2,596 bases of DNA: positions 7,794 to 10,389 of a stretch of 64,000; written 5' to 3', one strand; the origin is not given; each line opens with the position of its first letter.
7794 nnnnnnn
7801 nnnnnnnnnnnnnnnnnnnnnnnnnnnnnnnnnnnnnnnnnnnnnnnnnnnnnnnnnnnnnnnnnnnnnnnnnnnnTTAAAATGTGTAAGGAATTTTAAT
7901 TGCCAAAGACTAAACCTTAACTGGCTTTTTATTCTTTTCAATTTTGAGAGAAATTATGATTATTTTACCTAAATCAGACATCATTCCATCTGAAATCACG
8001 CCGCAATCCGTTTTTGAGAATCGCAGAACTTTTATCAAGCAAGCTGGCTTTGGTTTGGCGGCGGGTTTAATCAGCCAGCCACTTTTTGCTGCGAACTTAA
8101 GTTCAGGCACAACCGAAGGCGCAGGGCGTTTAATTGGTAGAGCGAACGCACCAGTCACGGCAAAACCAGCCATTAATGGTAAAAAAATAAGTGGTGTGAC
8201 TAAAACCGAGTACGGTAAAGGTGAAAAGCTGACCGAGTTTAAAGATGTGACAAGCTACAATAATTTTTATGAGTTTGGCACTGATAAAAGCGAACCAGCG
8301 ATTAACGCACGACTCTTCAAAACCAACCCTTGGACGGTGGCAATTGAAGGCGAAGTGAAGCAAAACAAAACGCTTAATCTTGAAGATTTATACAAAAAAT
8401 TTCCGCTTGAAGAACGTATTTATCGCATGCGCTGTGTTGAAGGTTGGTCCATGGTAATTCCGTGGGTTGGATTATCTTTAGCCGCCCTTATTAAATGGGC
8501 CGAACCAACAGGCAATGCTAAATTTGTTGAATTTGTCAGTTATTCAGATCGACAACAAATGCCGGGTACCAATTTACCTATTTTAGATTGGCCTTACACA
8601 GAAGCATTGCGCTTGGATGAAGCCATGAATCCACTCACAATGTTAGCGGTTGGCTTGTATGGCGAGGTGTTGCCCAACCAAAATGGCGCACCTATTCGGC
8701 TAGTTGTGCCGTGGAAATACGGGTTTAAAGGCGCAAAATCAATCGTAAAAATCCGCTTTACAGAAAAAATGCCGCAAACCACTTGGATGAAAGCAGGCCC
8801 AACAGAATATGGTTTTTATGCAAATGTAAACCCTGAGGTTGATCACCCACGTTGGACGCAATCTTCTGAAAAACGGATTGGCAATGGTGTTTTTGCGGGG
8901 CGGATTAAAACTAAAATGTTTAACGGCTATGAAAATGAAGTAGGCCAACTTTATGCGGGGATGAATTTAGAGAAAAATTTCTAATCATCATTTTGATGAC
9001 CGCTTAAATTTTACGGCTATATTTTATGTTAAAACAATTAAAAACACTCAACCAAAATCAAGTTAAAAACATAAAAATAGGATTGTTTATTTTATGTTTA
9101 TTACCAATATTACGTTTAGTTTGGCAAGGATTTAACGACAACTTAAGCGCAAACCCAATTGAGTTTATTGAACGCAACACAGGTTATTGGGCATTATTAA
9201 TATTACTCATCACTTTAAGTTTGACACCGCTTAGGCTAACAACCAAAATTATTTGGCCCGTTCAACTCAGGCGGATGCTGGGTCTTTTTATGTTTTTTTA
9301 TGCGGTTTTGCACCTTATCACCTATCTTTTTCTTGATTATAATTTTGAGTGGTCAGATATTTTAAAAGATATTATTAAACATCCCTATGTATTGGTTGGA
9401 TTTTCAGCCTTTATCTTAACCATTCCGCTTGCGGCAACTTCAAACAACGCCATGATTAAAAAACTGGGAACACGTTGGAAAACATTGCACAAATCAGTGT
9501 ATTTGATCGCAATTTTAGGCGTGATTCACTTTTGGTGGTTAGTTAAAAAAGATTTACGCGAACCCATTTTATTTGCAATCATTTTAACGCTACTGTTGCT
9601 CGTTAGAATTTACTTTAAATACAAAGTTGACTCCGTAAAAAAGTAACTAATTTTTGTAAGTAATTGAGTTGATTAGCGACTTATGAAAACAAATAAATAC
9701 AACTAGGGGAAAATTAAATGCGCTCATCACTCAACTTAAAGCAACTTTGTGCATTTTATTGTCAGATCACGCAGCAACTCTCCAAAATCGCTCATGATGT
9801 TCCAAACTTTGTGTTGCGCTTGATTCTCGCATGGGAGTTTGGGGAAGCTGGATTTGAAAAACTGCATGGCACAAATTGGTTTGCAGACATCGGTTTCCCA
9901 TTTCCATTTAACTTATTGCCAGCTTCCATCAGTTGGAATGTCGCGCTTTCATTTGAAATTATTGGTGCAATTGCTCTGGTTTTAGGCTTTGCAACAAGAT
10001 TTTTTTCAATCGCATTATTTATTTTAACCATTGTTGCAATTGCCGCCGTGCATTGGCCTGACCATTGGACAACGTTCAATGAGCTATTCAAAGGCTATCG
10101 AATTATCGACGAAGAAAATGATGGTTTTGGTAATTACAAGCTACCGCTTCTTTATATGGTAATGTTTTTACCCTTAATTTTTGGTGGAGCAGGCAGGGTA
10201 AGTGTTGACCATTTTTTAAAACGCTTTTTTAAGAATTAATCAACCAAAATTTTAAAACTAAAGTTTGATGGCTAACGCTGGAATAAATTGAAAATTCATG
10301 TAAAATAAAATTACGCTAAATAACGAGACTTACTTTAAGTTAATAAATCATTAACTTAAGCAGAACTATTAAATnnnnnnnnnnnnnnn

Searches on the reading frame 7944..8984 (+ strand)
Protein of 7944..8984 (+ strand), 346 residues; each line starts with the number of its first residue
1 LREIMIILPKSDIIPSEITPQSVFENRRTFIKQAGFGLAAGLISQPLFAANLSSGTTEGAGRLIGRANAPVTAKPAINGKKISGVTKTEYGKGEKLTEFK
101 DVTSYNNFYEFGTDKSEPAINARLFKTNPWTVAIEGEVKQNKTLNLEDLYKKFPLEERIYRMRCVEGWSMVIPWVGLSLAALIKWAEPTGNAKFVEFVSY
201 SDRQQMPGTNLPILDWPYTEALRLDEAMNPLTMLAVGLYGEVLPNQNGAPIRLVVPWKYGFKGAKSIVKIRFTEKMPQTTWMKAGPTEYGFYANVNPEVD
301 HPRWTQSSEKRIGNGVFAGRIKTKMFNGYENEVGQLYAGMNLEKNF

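Call 49: search_protein_families(library=pfam, proteins=[window:7944-8984:+], max_evalue=0.001)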
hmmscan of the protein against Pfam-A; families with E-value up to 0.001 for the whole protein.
window:7944-8984:+ (346 aa): 1 family
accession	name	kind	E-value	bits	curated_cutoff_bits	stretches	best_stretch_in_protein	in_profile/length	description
PF00174.25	Oxidored_molyb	-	3.8e-33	114.9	24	1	126-281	8-169/169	Oxidoreductase molybdopterin binding domain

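Call 50: search_protein_families(library=ncbifam, proteins=[window:7944-8984:+], max_evalue=0.001)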
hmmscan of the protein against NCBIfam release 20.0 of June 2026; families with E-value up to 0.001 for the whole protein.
window:7944-8984:+ (346 aa): 4 families
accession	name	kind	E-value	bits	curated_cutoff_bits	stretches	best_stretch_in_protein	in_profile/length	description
NF003767.0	PRK05363.1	equivalog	6.4e-141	469.2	207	1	9-346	7-320/320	protein-methionine-sulfoxide reductase catalytic subunit MsrP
NF052245.1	SorA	equivalog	1.4e-12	47.1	600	1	172-284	152-257/396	SorA family sulfite dehydrogenase catalytic subunit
TIGR04555.1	sulfite_DH_soxC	equivalog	3.4e-06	26.3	420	0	220-276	203-255/408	sulfite dehydrogenase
NF052247.1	SorT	equivalog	5e-06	25.6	570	1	232-283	202-253/387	SorT family sulfite dehydrogenase catalytic subunit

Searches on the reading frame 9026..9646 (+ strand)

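Call 49: search_protein_families(library=pfam, proteins=[window:9026-9646:+], max_evalue=0.001)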
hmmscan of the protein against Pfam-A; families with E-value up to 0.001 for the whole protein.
window:9026-9646:+ (206 aa): 1 family
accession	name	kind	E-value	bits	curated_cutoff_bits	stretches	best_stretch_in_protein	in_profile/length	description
PF01794.25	Ferric_reduct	-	3.1e-16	60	28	1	52-166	1-121/121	Ferric reductase like transmembrane component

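Call 50: search_protein_families(library=ncbifam, proteins=[window:9026-9646:+], max_evalue=0.001)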
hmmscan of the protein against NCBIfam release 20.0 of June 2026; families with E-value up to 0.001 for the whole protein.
window:9026-9646:+ (206 aa): 2 families
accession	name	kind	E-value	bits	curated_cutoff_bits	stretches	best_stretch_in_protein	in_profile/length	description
NF003831.1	PRK05419.1-2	equivalog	9.5e-58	195.2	130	1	8-198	3-193/212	protein-methionine-sulfoxide reductase heme-binding subunit MsrQ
NF040998.1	MamZ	equivalog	3.5e-44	151.3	650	1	14-201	429-623/633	magnetosome biogenesis transporter MamZ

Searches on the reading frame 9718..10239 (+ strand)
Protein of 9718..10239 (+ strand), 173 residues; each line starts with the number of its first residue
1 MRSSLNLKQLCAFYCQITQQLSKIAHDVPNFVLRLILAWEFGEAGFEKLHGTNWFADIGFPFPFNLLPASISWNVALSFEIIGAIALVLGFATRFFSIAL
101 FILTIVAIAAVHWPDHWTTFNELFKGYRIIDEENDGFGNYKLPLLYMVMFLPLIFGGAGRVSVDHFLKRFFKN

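Call 39: search_protein_families(library=pfam, proteins=[window:9718-10239:+], max_evalue=0.001)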
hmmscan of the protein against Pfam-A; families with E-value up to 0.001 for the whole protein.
window:9718-10239:+ (173 aa): 2 families
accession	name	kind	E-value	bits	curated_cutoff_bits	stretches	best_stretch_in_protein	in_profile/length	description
PF07681.17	DoxX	-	1.1e-16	61.6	23.6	1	31-113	3-85/85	DoxX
PF04173.18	DoxD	-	7.5e-06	26.4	22.7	0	79-115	74-110/167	TQO small subunit DoxD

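Call 50: search_protein_families(library=ncbifam, proteins=[window:9718-10239:+], max_evalue=0.001)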
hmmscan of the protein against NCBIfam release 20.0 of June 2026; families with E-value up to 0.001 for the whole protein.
window:9718-10239:+ (173 aa): 1 family
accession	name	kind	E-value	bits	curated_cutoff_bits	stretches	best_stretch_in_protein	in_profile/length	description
NF050144.1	matur_HvfX_fam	equivalog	1.3e-37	129.5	80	1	29-168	3-165/165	HvfX family Cu-binding RiPP maturation protein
